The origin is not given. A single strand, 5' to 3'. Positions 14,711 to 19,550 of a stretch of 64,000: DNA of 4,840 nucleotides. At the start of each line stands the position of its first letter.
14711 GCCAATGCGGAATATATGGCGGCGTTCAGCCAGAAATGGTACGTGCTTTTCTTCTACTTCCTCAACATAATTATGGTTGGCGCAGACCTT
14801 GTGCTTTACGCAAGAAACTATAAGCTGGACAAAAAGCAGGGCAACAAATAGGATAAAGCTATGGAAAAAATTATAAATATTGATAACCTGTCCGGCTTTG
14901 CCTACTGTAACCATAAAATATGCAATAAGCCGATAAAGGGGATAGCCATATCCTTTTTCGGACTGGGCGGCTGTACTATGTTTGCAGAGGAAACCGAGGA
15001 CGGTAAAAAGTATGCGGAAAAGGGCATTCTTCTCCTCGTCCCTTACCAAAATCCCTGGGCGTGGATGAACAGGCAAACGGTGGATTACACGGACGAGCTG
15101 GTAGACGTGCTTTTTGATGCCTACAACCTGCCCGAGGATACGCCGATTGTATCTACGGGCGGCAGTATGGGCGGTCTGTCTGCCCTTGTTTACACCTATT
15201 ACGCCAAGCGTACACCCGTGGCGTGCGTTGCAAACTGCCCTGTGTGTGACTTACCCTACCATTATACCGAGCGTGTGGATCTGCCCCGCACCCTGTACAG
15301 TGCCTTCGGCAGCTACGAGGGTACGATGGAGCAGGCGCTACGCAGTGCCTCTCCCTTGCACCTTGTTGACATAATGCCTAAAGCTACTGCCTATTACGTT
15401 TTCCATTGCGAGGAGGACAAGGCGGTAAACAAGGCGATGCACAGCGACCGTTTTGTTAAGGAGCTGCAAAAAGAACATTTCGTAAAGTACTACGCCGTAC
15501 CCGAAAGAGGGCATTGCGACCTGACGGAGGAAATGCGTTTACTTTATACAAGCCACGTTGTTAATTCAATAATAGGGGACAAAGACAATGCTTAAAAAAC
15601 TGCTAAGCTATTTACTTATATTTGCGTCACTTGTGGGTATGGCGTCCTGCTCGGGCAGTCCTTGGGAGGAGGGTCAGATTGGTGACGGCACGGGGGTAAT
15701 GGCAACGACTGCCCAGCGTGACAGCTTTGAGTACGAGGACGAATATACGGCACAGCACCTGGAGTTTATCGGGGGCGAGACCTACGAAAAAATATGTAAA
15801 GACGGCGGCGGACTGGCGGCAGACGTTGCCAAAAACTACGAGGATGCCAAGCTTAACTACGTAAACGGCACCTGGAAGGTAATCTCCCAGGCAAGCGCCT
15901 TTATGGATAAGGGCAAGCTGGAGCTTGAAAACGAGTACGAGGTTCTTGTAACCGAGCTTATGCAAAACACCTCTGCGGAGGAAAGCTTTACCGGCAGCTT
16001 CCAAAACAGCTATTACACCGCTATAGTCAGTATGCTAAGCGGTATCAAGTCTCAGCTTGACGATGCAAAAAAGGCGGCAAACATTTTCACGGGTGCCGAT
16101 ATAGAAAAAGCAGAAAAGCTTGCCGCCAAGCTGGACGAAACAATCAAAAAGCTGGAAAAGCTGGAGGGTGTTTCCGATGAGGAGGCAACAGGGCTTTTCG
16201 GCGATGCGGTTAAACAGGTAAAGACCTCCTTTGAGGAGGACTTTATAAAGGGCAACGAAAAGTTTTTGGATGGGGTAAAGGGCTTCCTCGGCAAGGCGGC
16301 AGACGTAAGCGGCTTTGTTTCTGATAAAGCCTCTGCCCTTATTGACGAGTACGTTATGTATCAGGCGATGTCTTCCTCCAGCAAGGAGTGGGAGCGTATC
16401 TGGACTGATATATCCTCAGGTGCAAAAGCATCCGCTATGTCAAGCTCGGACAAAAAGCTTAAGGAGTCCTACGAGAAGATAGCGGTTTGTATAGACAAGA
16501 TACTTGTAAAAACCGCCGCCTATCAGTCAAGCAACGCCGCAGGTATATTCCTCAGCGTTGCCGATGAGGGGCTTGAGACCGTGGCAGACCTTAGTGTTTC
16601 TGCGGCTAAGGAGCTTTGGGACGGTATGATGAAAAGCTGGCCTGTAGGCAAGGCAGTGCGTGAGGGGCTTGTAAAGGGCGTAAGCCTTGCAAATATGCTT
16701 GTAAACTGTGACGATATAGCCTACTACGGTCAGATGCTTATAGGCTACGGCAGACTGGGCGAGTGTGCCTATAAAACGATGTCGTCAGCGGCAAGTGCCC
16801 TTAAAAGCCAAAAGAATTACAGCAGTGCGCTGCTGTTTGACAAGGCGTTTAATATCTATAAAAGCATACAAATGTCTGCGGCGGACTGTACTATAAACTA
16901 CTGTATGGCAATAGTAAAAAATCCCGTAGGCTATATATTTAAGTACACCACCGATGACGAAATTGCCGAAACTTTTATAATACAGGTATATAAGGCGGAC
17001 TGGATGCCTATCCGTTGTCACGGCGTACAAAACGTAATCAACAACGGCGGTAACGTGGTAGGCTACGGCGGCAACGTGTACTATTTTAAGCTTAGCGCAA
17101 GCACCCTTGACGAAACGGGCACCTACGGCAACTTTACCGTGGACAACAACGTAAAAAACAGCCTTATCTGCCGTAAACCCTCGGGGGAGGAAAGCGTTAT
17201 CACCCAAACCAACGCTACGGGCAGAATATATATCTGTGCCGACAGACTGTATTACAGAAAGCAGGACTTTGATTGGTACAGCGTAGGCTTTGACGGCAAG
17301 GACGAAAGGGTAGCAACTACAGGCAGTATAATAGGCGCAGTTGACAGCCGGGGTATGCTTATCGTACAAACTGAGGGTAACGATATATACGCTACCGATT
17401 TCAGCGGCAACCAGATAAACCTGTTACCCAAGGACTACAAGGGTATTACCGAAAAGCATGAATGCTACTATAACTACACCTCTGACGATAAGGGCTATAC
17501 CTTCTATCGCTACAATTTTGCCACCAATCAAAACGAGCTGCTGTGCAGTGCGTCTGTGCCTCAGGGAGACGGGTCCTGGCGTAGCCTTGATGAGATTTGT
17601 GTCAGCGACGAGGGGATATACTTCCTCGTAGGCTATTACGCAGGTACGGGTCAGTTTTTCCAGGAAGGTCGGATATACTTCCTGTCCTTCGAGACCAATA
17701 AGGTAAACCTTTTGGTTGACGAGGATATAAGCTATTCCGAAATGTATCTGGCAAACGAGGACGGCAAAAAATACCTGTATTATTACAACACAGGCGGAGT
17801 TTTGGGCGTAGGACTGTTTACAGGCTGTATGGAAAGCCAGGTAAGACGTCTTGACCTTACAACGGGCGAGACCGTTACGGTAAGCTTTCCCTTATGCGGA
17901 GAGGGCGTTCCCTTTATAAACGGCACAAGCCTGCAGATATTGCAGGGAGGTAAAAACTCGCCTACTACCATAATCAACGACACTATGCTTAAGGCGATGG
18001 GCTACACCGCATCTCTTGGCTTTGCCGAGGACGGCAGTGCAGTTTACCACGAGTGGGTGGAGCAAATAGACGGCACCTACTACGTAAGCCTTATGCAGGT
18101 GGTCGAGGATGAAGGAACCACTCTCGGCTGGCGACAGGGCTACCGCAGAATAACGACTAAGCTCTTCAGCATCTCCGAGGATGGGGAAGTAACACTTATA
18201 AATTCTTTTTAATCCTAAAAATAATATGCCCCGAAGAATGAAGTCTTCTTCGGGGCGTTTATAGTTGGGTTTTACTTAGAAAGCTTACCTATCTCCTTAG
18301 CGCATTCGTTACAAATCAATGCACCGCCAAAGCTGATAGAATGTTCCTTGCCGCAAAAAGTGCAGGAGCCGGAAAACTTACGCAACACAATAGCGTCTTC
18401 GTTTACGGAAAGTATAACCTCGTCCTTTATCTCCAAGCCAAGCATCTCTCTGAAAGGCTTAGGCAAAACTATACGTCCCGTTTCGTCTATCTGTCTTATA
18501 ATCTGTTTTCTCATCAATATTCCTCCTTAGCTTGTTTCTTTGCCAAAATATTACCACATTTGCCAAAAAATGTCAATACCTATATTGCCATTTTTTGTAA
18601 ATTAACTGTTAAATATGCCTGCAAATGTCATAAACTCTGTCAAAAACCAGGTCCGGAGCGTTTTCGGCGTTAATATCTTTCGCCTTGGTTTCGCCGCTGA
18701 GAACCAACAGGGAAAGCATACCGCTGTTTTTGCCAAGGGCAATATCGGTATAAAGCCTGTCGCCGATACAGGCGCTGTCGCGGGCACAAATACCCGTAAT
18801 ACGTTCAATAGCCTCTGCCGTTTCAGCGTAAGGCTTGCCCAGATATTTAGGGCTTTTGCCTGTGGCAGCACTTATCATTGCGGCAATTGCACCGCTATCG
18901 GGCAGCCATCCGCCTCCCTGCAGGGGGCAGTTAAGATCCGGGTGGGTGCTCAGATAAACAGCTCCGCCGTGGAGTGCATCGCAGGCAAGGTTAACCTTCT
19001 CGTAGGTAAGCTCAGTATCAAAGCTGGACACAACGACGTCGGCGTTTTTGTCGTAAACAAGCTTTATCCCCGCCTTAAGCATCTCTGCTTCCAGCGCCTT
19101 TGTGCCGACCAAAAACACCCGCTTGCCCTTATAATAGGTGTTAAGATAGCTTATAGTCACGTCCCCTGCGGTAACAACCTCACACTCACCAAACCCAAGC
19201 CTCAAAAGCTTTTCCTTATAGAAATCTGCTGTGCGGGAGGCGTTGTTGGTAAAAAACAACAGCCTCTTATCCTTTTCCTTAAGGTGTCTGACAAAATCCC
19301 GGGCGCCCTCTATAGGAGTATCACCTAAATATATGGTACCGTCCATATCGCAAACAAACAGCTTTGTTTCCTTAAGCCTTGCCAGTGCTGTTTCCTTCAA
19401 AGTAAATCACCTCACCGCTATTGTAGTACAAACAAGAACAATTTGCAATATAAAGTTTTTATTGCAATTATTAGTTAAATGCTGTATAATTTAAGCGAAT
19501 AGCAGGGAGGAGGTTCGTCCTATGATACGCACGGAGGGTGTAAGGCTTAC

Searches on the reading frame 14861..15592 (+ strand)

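Call 20: search_protein_families(library=pfam, proteins=[window:14861-15592:+], max_evalue=0.001)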
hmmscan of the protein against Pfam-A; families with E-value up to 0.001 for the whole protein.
window:14861-15592:+ (244 aa): 1 family
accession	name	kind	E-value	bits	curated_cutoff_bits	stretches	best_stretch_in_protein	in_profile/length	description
PF00326.27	Peptidase_S9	-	2.9e-06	27.4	22.6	1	93-219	63-188/213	Prolyl oligopeptidase family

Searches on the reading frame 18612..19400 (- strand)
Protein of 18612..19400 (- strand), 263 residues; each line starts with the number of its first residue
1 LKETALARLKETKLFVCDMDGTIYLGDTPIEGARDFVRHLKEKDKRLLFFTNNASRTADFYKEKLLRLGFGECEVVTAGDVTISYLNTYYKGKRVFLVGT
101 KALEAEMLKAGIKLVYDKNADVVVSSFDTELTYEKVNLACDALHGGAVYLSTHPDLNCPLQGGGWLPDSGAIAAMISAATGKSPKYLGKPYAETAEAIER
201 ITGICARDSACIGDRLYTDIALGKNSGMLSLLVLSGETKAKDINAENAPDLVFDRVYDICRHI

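Call 42: search_protein_families(library=pfam, proteins=[window:18612-19400:-], max_evalue=0.00001)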
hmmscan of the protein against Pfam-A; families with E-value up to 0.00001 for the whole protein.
window:18612-19400:- (263 aa): 3 families
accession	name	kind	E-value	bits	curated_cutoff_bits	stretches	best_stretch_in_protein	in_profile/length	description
PF13344.12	Hydrolase_6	-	1.4e-23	83.3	27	1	15-113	1-101/101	Haloacid dehalogenase-like hydrolase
PF13242.12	Hydrolase_like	-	4.1e-15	55.9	22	1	187-258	2-74/75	HAD-hyrolase-like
PF00702.32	Hydrolase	-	5.9e-09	37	26.4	1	13-227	2-191/191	haloacid dehalogenase-like hydrolase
